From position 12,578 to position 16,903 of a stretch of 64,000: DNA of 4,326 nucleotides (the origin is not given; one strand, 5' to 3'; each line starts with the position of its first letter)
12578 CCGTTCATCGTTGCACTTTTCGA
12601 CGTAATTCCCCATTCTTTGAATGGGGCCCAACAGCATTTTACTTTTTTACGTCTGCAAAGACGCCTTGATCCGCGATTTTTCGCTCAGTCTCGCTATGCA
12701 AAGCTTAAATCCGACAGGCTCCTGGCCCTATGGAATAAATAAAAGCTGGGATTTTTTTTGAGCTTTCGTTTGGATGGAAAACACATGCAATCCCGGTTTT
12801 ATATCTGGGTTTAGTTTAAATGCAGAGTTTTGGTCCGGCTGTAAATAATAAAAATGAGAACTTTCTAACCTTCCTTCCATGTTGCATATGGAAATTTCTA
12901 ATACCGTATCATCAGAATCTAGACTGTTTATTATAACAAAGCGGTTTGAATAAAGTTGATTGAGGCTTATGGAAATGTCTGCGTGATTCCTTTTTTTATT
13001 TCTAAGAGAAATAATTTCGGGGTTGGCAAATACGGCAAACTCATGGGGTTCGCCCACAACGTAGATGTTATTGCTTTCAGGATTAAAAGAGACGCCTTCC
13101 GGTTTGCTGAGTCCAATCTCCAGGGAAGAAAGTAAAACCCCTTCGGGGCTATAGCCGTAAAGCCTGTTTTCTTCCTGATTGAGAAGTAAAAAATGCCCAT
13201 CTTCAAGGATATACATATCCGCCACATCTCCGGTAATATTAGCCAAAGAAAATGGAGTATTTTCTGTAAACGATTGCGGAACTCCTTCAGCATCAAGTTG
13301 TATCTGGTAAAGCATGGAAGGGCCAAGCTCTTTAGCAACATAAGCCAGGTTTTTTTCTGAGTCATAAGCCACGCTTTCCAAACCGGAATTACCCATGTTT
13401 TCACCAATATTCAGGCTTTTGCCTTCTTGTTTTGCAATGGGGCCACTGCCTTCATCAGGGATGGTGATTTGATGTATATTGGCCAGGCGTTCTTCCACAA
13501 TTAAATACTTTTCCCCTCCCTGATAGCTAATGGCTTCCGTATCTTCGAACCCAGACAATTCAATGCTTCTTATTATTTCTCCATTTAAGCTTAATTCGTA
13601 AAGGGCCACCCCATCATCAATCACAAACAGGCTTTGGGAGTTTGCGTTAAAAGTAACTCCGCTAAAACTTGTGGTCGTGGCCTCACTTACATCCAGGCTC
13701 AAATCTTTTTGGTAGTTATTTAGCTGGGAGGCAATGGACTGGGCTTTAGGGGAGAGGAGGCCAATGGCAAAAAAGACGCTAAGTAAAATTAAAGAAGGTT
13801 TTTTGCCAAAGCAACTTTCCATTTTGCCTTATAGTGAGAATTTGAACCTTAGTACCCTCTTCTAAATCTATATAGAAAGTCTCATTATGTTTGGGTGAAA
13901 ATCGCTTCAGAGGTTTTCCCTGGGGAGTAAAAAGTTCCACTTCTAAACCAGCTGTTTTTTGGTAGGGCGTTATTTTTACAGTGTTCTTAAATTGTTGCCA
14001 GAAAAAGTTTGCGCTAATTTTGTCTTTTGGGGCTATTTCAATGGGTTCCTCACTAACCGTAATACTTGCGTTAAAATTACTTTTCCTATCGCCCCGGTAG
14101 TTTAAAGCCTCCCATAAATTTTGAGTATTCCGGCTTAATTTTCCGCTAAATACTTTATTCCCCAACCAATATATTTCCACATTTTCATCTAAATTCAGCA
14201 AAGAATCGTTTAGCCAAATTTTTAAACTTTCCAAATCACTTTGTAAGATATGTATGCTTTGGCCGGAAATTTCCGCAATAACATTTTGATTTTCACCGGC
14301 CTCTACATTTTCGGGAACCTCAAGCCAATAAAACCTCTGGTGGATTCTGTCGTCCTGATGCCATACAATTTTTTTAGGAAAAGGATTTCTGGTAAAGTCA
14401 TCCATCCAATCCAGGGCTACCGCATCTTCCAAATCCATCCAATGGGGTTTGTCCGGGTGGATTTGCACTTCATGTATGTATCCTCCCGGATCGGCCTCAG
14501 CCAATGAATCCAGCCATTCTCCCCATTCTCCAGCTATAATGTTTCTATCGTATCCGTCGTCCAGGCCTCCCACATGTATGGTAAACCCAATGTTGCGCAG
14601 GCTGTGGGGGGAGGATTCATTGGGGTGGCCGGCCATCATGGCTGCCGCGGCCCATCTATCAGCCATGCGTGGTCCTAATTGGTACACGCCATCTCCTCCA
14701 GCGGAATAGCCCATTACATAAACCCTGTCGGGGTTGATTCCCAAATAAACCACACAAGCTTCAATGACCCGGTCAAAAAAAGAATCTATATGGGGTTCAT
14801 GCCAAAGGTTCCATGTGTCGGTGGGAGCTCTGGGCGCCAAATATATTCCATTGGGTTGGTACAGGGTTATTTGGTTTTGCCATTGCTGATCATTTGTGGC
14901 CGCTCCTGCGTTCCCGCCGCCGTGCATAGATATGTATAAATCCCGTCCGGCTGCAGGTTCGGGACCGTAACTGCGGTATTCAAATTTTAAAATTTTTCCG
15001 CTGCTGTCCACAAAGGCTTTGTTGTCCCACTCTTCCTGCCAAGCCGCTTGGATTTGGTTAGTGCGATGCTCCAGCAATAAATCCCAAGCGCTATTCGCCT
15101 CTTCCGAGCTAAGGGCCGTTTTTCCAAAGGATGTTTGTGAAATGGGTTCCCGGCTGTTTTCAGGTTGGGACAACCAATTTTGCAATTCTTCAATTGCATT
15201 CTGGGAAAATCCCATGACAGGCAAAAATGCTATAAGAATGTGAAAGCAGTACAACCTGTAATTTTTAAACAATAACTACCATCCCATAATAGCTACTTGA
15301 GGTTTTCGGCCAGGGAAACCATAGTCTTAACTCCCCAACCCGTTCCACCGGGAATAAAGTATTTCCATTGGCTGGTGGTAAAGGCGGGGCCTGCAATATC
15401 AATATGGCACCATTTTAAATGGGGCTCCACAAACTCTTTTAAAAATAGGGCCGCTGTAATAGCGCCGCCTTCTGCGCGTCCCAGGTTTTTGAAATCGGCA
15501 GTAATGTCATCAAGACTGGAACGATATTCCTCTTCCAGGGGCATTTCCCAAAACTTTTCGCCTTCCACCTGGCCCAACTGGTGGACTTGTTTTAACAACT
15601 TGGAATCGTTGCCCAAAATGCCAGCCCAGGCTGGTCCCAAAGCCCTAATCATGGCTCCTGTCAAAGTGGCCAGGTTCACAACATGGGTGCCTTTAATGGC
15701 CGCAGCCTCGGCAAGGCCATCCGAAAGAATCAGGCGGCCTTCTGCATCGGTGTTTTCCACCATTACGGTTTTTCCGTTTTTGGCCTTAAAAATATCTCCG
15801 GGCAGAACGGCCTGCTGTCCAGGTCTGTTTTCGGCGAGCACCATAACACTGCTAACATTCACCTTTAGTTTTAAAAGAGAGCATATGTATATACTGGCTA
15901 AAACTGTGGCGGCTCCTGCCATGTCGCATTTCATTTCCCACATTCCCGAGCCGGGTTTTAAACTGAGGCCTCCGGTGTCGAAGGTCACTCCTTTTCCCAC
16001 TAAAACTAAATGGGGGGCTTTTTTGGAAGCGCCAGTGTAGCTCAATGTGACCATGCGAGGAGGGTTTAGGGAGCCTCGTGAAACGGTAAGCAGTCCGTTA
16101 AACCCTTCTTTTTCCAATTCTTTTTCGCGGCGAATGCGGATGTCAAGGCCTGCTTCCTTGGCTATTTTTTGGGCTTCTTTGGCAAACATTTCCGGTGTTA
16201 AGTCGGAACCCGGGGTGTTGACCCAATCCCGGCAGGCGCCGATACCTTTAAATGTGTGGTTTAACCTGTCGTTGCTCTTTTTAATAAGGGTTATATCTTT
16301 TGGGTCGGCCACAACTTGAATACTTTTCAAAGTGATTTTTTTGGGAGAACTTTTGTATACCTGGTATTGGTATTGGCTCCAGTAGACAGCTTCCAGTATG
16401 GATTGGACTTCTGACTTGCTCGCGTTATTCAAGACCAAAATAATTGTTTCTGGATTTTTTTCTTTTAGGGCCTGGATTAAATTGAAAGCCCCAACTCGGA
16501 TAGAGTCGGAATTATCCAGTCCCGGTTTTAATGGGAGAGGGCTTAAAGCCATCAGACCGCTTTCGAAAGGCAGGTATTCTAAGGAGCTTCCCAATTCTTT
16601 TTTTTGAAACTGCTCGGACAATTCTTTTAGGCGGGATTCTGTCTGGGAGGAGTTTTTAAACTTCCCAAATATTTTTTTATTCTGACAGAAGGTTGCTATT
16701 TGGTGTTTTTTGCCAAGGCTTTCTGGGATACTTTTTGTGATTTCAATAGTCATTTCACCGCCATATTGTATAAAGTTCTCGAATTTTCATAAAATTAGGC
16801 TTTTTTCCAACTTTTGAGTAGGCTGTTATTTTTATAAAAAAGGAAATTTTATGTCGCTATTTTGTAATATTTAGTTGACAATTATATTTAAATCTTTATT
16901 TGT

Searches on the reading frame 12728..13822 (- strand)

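Call 55: search_protein_families(library=pfam, proteins=[window:12728-13822:-], max_evalue=0.001)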
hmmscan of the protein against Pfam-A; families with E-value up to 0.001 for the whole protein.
window:12728-13822:- (364 aa): 2 families
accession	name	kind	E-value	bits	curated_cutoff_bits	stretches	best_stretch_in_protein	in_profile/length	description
PF06977.17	SdiA-regulated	-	4e-37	128.2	21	1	33-265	5-248/249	SdiA-regulated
PF22701.2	Mala_s_1-like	-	0.00045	20.5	27.5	0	141-266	35-157/195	Mal s 1 allergenic protein-like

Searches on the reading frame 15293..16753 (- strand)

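Call 55: search_protein_families(library=pfam, proteins=[window:15293-16753:-], max_evalue=0.001)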
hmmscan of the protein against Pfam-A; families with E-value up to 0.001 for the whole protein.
window:15293-16753:- (486 aa): 2 families
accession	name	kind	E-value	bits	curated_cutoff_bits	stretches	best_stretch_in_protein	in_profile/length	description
PF00883.26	Peptidase_M17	-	9.4e-113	377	25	1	174-479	3-310/310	Cytosol aminopeptidase family, catalytic domain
PF02789.23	Peptidase_M17_N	-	0.00069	20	23.4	0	81-136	67-128/129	Cytosol aminopeptidase family, N-terminal domain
